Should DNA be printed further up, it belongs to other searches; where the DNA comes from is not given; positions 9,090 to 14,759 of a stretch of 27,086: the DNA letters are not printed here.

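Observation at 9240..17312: Three-gene operon: NfeD-like YqiJ, flotillin, and a 1789-aa AAA+ giant protein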

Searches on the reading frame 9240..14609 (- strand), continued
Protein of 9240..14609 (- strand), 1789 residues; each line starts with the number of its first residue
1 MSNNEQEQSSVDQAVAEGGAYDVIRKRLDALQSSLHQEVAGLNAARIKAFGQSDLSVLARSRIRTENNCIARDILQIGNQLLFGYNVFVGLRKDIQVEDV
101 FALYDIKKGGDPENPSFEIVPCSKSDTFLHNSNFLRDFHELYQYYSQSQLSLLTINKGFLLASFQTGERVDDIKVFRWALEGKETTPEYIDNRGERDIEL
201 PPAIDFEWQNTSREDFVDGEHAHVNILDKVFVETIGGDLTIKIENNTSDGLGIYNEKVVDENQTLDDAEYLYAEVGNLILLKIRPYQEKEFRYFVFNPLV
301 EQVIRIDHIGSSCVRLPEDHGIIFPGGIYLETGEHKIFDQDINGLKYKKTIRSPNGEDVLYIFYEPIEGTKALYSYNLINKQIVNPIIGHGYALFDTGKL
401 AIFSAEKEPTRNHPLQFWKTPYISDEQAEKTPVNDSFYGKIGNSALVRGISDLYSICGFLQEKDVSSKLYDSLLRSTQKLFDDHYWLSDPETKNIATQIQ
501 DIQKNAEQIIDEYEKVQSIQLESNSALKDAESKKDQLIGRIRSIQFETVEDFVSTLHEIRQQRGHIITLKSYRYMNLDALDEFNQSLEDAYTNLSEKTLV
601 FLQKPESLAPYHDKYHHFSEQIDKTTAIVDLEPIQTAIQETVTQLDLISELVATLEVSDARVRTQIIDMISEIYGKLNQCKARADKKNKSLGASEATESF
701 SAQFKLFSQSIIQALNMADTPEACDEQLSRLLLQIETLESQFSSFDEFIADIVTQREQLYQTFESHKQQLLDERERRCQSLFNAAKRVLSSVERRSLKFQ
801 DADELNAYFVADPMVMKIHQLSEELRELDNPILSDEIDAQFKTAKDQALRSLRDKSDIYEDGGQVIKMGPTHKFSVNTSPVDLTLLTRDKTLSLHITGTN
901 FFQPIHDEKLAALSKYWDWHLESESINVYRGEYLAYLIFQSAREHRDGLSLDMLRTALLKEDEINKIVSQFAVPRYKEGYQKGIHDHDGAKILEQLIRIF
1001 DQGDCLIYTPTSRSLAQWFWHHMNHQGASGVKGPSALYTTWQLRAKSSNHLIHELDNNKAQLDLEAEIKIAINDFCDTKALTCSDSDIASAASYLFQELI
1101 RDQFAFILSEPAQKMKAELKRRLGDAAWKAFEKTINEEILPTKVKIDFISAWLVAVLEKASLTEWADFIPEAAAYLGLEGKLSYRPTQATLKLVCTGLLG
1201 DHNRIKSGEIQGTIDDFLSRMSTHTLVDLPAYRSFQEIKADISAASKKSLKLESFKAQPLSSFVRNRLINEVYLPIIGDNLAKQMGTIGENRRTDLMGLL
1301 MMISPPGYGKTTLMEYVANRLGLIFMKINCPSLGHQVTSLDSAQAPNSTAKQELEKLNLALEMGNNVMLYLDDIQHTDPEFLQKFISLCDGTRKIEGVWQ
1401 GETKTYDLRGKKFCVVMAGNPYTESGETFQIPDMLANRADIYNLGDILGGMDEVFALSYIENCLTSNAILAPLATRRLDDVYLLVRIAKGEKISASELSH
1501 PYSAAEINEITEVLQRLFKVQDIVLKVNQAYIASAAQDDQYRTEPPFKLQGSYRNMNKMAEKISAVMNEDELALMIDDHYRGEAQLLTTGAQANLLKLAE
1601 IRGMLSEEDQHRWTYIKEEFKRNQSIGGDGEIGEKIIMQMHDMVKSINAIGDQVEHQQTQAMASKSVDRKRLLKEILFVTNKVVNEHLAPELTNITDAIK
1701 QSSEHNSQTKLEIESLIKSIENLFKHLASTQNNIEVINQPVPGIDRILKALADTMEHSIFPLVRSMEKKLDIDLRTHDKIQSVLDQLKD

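Call 12: find_homologous_proteins(query=window:9240-14609:-, max_evalue=0.00001)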
Query window:9240-14609:- (1789 aa): 4987 proteins with E <= 0.00001 among 8000 candidates; the best 120 are listed.
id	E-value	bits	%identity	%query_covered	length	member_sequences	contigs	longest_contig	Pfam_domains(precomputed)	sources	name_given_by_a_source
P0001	0.0e+0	4027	100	100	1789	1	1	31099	PF12458.14,PF00004.36,PF13401.13,PF25472.2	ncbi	-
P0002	0.0e+0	2227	56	100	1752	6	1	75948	PF12458.14,PF00004.36,PF07728.21,PF25472.2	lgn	-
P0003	0.0e+0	2214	55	100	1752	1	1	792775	PF12458.14,PF00004.36,PF13401.13,PF07728.21,PF25472.2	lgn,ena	-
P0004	0.0e+0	2208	55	100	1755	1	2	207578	PF12458.14,PF00004.36,PF13401.13,PF07728.21,PF25472.2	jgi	jgi:ATPase involved in DNA repair/ATPase family associated with various cellular activities (AAA)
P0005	0.0e+0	2200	55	99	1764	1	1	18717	PF12458.14,PF00004.36,PF07728.21,PF25472.2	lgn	-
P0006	0.0e+0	2200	55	100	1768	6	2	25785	PF12458.14,PF00004.36,PF13401.13,PF07728.21,PF25472.2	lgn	-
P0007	0.0e+0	2200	55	100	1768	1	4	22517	PF12458.14,PF00004.36,PF13401.13,PF07728.21,PF25472.2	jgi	-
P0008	0.0e+0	2195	55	99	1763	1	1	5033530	PF12458.14,PF00004.36,PF13401.13,PF07728.21,PF25472.2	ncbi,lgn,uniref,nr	ncbi:DNA repair ATPase [Teredinibacter sp. KSP-S5-2]|uniref:DNA repair ATPase n=1 Tax=Teredinibacter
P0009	0.0e+0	2192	55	100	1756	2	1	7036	PF12458.14,PF00004.36,PF13401.13,PF07728.21,PF25472.2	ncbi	-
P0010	0.0e+0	2190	55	100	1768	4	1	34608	PF12458.14,PF00004.36,PF13401.13,PF07728.21,PF25472.2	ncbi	-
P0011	0.0e+0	2190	54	99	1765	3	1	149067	PF12458.14,PF00004.36,PF13401.13,PF07728.21,PF25472.2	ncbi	-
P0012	0.0e+0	2182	55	99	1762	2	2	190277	PF12458.14,PF00004.36,PF13401.13,PF07728.21,PF25472.2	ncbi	ncbi:MAG: DNA repair ATPase [Cellvibrionaceae bacterium]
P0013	0.0e+0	2182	55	99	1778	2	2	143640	PF12458.14,PF00004.36,PF13401.13,PF07728.21,PF25472.2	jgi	jgi:MoxR-like ATPase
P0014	0.0e+0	2179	55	100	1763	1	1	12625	PF12458.14,PF00004.36,PF13401.13,PF07728.21,PF25472.2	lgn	-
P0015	0.0e+0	2179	55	99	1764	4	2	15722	PF12458.14,PF00004.36,PF13401.13,PF07728.21,PF25472.2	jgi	-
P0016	0.0e+0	2179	55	99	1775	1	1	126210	PF12458.14,PF00004.36,PF13401.13,PF25472.2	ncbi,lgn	-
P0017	0.0e+0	2176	55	100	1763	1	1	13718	PF12458.14,PF00004.36,PF13401.13,PF07728.21,PF25472.2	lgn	-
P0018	0.0e+0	2174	54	100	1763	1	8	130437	PF12458.14,PF00004.36,PF13401.13,PF07728.21,PF25472.2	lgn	-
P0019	0.0e+0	2172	55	99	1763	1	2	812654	PF12458.14,PF00004.36,PF13401.13,PF07728.21,PF25472.2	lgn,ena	-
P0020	0.0e+0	2172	54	100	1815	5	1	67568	PF12458.14,PF00004.36,PF07728.21,PF25472.2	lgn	-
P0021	0.0e+0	2171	54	100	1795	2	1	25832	PF12458.14,PF00004.36,PF07728.21,PF25472.2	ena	-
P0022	0.0e+0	2170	55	100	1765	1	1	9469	PF12458.14,PF00004.36,PF13401.13,PF07728.21,PF25472.2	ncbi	-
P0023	0.0e+0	2168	54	100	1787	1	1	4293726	PF12458.14,PF00004.36,PF07728.21,PF25472.2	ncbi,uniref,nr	ncbi:DNA repair protein [Bacterioplanes sanyensis]|uniref:DNA repair protein n=1 Tax=Bacterioplanes 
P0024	0.0e+0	2166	55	100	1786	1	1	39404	PF12458.14,PF00004.36,PF13401.13,PF07728.21,PF25472.2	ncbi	ncbi:MAG: DNA repair ATPase [Cellvibrionaceae bacterium]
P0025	0.0e+0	2165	54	100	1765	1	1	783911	PF12458.14,PF00004.36,PF13401.13,PF25472.2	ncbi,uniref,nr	ncbi:AAA family ATPase [Pseudomaricurvus alkylphenolicus]|uniref:DNA repair ATPase n=1 Tax=Pseudomar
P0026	0.0e+0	2165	55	99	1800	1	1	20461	PF12458.14,PF00004.36,PF13401.13,PF07728.21,PF25472.2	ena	-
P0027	0.0e+0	2162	54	100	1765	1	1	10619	PF12458.14,PF00004.36,PF13401.13,PF07728.21,PF25472.2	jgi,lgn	jgi:hypothetical protein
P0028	0.0e+0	2162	54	99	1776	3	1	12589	PF12458.14,PF00004.36,PF13401.13,PF07728.21,PF25472.2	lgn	-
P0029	0.0e+0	2159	55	100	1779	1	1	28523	PF12458.14,PF00004.36,PF07728.21,PF25472.2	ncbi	-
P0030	0.0e+0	2159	54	99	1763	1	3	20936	PF12458.14,PF00004.36,PF13401.13,PF07728.21,PF25472.2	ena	-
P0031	0.0e+0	2159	55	99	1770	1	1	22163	PF12458.14,PF00004.36,PF13401.13,PF07728.21,PF25472.2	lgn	-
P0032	0.0e+0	2159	53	100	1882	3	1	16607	PF12458.14,PF00004.36,PF25472.2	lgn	-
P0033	0.0e+0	2158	54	99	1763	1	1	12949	PF12458.14,PF00004.36,PF13401.13,PF07728.21,PF25472.2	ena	-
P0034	0.0e+0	2158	54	99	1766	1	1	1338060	PF12458.14,PF00004.36,PF13401.13,PF07728.21,PF25472.2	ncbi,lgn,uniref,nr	ncbi:ATPase family protein associated with various cellular activities (AAA) [Sinobacterium caligoid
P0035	0.0e+0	2157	54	99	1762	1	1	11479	PF12458.14,PF00004.36,PF13401.13,PF07728.21,PF25472.2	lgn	-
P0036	0.0e+0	2157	55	100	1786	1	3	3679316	PF12458.14,PF00004.36,PF13401.13,PF07728.21,PF25472.2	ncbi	ncbi:MAG: DNA repair ATPase [Cellvibrionaceae bacterium]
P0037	0.0e+0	2156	54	99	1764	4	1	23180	PF12458.14,PF00004.36,PF13401.13,PF07728.21,PF25472.2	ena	-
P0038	0.0e+0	2156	54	100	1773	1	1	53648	PF12458.14,PF00004.36,PF25472.2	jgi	-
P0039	0.0e+0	2156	54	100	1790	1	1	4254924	PF12458.14,PF00004.36,PF07728.21,PF25472.2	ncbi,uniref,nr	ncbi:DNA repair ATPase [Alkalimarinus alittae]|uniref:DNA repair ATPase n=1 Tax=Alkalimarinus alitta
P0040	0.0e+0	2155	54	99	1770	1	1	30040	PF12458.14,PF00004.36,PF13401.13,PF07728.21,PF25472.2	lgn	-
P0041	0.0e+0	2155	54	99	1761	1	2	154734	PF12458.14,PF00004.36,PF13401.13,PF25472.2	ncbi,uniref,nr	ncbi:DNA repair ATPase [Gilvimarinus sp. SDUM040013]|uniref:DNA repair ATPase n=1 Tax=Gilvimarinus g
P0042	0.0e+0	2154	54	100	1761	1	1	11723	PF12458.14,PF00004.36,PF13401.13,PF07728.21,PF25472.2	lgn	-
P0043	0.0e+0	2154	55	100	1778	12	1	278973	PF12458.14,PF00004.36,PF13401.13,PF25472.2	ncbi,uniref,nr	ncbi:DNA repair ATPase [Saccharophagus degradans]|uniref:DNA repair ATPase n=1 Tax=Saccharophagus de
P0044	0.0e+0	2154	54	99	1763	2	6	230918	PF12458.14,PF00004.36,PF13401.13,PF07728.21,PF25472.2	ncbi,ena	-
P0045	0.0e+0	2150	55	99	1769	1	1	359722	PF12458.14,PF00004.36,PF13401.13,PF07728.21,PF25472.2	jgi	-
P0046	0.0e+0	2150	54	99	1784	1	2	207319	PF12458.14,PF00004.36,PF25472.2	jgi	-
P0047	0.0e+0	2149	54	100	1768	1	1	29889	PF12458.14,PF00004.36,PF25472.2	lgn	-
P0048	0.0e+0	2149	55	100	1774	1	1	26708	PF12458.14,PF00004.36,PF13401.13,PF07728.21,PF25472.2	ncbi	ncbi:DNA repair ATPase [Pseudomonadota bacterium]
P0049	0.0e+0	2148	54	99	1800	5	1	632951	PF12458.14,PF00004.36,PF07728.21,PF25472.2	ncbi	ncbi:DNA repair ATPase [Aurantivibrio infirmus]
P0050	0.0e+0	2148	54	99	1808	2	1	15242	PF12458.14,PF00004.36,PF07728.21,PF25472.2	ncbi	-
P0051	0.0e+0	2147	54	99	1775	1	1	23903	PF12458.14,PF00004.36,PF13401.13,PF07728.21,PF25472.2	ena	-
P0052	0.0e+0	2146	55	99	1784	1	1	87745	PF12458.14,PF00004.36,PF13401.13,PF25472.2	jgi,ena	-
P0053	0.0e+0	2146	54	99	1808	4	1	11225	PF12458.14,PF00004.36,PF13401.13,PF07728.21,PF25472.2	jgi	jgi:hypothetical protein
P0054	0.0e+0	2146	54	100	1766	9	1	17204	PF12458.14,PF00004.36,PF13401.13,PF07728.21,PF25472.2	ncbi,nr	ncbi:MAG: DNA repair ATPase [Reinekea sp.]|nr:DNA repair ATPase [Reinekea sp.]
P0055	0.0e+0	2146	54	99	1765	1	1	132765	PF12458.14,PF00004.36,PF13401.13,PF07728.21,PF25472.2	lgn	-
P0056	0.0e+0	2143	54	99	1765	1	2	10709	PF12458.14,PF00004.36,PF13401.13,PF07728.21,PF25472.2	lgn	-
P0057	0.0e+0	2143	54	99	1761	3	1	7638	PF12458.14,PF00004.36,PF13401.13,PF25472.2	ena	-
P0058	0.0e+0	2143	54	99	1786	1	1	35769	PF12458.14,PF00004.36,PF07728.21,PF25472.2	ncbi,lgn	-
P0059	0.0e+0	2143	54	100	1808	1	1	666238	PF12458.14,PF00004.36,PF13401.13,PF07728.21,PF25472.2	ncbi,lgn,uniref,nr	ncbi:DNA repair ATPase [Litoribrevibacter albus]|uniref:AAA family ATPase n=1 Tax=Litoribrevibacter 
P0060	0.0e+0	2143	54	100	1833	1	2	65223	PF12458.14,PF00004.36,PF25472.2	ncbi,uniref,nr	ncbi:DNA repair ATPase [Marinibactrum halimedae]|uniref:AAA family ATPase n=1 Tax=Marinibactrum hali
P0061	0.0e+0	2142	54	100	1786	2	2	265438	PF12458.14,PF00004.36,PF07728.21,PF25472.2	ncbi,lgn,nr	ncbi:AAA family ATPase [Pseudoteredinibacter isoporae]|nr:AAA family ATPase [Pseudoteredinibacter is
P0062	0.0e+0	2142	54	100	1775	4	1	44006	PF12458.14,PF00004.36,PF13401.13,PF07728.21,PF25472.2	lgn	-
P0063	0.0e+0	2142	53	100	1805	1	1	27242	PF12458.14,PF00004.36,PF25472.2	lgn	-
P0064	0.0e+0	2141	54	99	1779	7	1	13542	PF12458.14,PF00004.36,PF07728.21,PF25472.2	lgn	-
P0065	0.0e+0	2141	55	100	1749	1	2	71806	PF12458.14,PF00004.36,PF07728.21,PF25472.2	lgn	-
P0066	0.0e+0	2141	54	100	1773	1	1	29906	PF12458.14,PF00004.36,PF13401.13,PF07728.21,PF25472.2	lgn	-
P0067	0.0e+0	2140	54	100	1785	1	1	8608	PF12458.14,PF00004.36,PF13401.13,PF07728.21,PF25472.2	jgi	jgi:hypothetical protein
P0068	0.0e+0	2140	54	100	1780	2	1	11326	PF12458.14,PF00004.36,PF07728.21,PF25472.2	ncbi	-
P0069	0.0e+0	2139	54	99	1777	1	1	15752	PF12458.14,PF00004.36,PF13401.13,PF07728.21,PF25472.2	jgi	jgi:MoxR-like ATPase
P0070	0.0e+0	2138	55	99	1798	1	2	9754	PF12458.14,PF00004.36,PF13401.13,PF25472.2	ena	-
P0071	0.0e+0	2138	54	100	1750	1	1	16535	PF12458.14,PF00004.36,PF13401.13,PF25472.2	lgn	-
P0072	0.0e+0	2138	54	99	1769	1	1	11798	PF12458.14,PF00004.36,PF07728.21,PF25472.2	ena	-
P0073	0.0e+0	2137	54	100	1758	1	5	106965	PF12458.14,PF00004.36,PF13401.13,PF07728.21,PF25472.2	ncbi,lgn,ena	-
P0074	0.0e+0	2137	54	99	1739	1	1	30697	PF12458.14,PF00004.36,PF07728.21,PF25472.2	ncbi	ncbi:MAG: DNA repair ATPase, partial [Parahaliea sp.]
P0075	0.0e+0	2137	53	100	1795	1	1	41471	PF12458.14,PF00004.36,PF25472.2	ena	-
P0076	0.0e+0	2136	54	99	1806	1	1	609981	PF12458.14,PF00004.36,PF25472.2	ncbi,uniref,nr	ncbi:DNA repair ATPase [Motiliproteus sp. MSK22-1]|uniref:DNA repair ATPase n=1 Tax=Motiliproteus sp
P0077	0.0e+0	2136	54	100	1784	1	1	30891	PF12458.14,PF00004.36,PF25472.2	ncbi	-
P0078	0.0e+0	2136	54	100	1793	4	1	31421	PF12458.14,PF00004.36,PF13401.13,PF25472.2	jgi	-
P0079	0.0e+0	2136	54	100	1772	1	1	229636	PF12458.14,PF00004.36,PF13401.13,PF07728.21,PF25472.2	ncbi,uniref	ncbi:DNA repair ATPase [Pseudoteredinibacter isoporae]|uniref:DNA repair ATPase n=1 Tax=Pseudoteredi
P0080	0.0e+0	2136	53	100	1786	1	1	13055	PF12458.14,PF00004.36,PF13401.13,PF25472.2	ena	-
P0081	0.0e+0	2135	55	100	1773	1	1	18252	PF12458.14,PF00004.36,PF13401.13,PF25472.2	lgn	-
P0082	0.0e+0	2135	53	99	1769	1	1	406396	PF12458.14,PF00004.36,PF13401.13,PF07728.21,PF25472.2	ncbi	-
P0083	0.0e+0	2134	53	100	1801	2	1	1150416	PF12458.14,PF00004.36,PF13401.13,PF07728.21,PF25472.2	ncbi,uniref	ncbi:DNA repair ATPase [Litoribrevibacter euphylliae]|uniref:DNA repair ATPase n=1 Tax=Litoribreviba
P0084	0.0e+0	2133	54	100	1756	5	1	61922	PF12458.14,PF00004.36,PF25472.2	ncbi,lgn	-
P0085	0.0e+0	2133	54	100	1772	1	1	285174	PF12458.14,PF00004.36,PF07728.21,PF25472.2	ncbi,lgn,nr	ncbi:ATPase family associated with various cellular activities (AAA) [Alteromonadaceae bacterium Bs3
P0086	0.0e+0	2132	54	99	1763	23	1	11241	PF12458.14,PF00004.36,PF25472.2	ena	-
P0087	0.0e+0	2132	54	100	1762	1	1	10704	PF12458.14,PF00004.36,PF13401.13,PF07728.21,PF25472.2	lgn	-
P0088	0.0e+0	2132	54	99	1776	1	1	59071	PF12458.14,PF00004.36,PF13401.13,PF07728.21,PF25472.2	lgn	-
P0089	0.0e+0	2132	55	99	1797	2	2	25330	PF12458.14,PF00004.36,PF25472.2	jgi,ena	-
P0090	0.0e+0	2132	54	100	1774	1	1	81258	PF12458.14,PF00004.36,PF13401.13,PF07728.21,PF25472.2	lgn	-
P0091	0.0e+0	2131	55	100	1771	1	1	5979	PF12458.14,PF00004.36,PF13401.13,PF07728.21,PF25472.2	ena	-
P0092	0.0e+0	2131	54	99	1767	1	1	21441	PF12458.14,PF00004.36,PF13401.13,PF07728.21,PF25472.2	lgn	-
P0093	0.0e+0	2130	54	100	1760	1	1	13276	PF12458.14,PF00004.36,PF13401.13,PF25472.2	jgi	-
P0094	0.0e+0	2130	54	99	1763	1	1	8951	PF12458.14,PF00004.36,PF25472.2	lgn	-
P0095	0.0e+0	2130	54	100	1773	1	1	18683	PF12458.14,PF00004.36,PF13401.13,PF07728.21,PF25472.2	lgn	-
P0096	0.0e+0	2129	54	99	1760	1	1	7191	PF12458.14,PF00004.36,PF13401.13,PF07728.21,PF25472.2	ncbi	-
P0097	0.0e+0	2128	54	100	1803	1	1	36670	PF12458.14,PF00004.36,PF13401.13,PF25472.2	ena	-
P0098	0.0e+0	2128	53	100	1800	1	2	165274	PF12458.14,PF00004.36,PF25472.2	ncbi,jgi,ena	-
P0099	0.0e+0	2127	54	100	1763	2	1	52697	PF12458.14,PF00004.36,PF25472.2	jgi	jgi:hypothetical protein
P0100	0.0e+0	2127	54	100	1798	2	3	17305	PF12458.14,PF00004.36,PF25472.2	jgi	jgi:hypothetical protein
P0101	0.0e+0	2127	54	99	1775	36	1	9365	PF12458.14,PF00004.36,PF13401.13,PF25472.2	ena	-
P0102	0.0e+0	2127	54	100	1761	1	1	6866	PF12458.14,PF00004.36,PF13401.13,PF07728.21,PF25472.2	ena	-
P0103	0.0e+0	2126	53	100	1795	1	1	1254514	PF12458.14,PF00004.36,PF25472.2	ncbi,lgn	-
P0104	0.0e+0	2126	54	99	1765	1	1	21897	PF12458.14,PF00004.36,PF25472.2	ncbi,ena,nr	ncbi:MAG: DNA repair ATPase [Pseudomonadales bacterium]|nr:DNA repair ATPase [Pseudomonadales bacter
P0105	0.0e+0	2126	54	100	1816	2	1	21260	PF12458.14,PF00004.36,PF13401.13,PF25472.2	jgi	-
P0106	0.0e+0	2126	54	100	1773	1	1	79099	PF12458.14,PF00004.36,PF07728.21,PF25472.2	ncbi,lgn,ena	-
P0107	0.0e+0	2125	54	100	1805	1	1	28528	PF12458.14,PF00004.36,PF07728.21,PF25472.2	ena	-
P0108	0.0e+0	2125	54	99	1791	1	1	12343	PF12458.14,PF00004.36,PF13401.13,PF07728.21,PF25472.2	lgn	-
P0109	0.0e+0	2125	54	100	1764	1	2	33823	PF12458.14,PF00004.36,PF25472.2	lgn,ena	-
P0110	0.0e+0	2125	54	100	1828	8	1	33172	PF12458.14,PF00004.36,PF13401.13,PF25472.2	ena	-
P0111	0.0e+0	2125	54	100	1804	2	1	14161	PF12458.14,PF00004.36,PF13401.13,PF25472.2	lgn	-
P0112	0.0e+0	2123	54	99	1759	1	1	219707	PF12458.14,PF00004.36,PF13401.13,PF07728.21,PF25472.2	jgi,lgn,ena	-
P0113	0.0e+0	2122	53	100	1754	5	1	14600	PF12458.14,PF00004.36,PF13401.13,PF25472.2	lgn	-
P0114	0.0e+0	2122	54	100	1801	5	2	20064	PF12458.14,PF00004.36,PF13401.13,PF25472.2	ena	-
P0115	0.0e+0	2121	54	100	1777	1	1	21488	PF12458.14,PF00004.36,PF13401.13,PF07728.21,PF25472.2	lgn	-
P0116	0.0e+0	2121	53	99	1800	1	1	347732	PF12458.14,PF00004.36,PF07728.21,PF25472.2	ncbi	-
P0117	0.0e+0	2120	54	99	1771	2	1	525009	PF12458.14,PF00004.36,PF13401.13,PF07728.21,PF25472.2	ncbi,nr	ncbi:DNA repair ATPase [Reinekea forsetii]|nr:DNA repair ATPase [Reinekea forsetii]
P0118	0.0e+0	2120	53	100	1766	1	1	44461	PF12458.14,PF00004.36,PF13401.13,PF07728.21,PF25472.2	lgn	-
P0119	0.0e+0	2120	54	99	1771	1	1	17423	PF12458.14,PF00004.36,PF13401.13,PF07728.21,PF25472.2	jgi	-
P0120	0.0e+0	2120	53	99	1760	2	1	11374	PF12458.14,PF00004.36,PF13401.13,PF07728.21,PF25472.2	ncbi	-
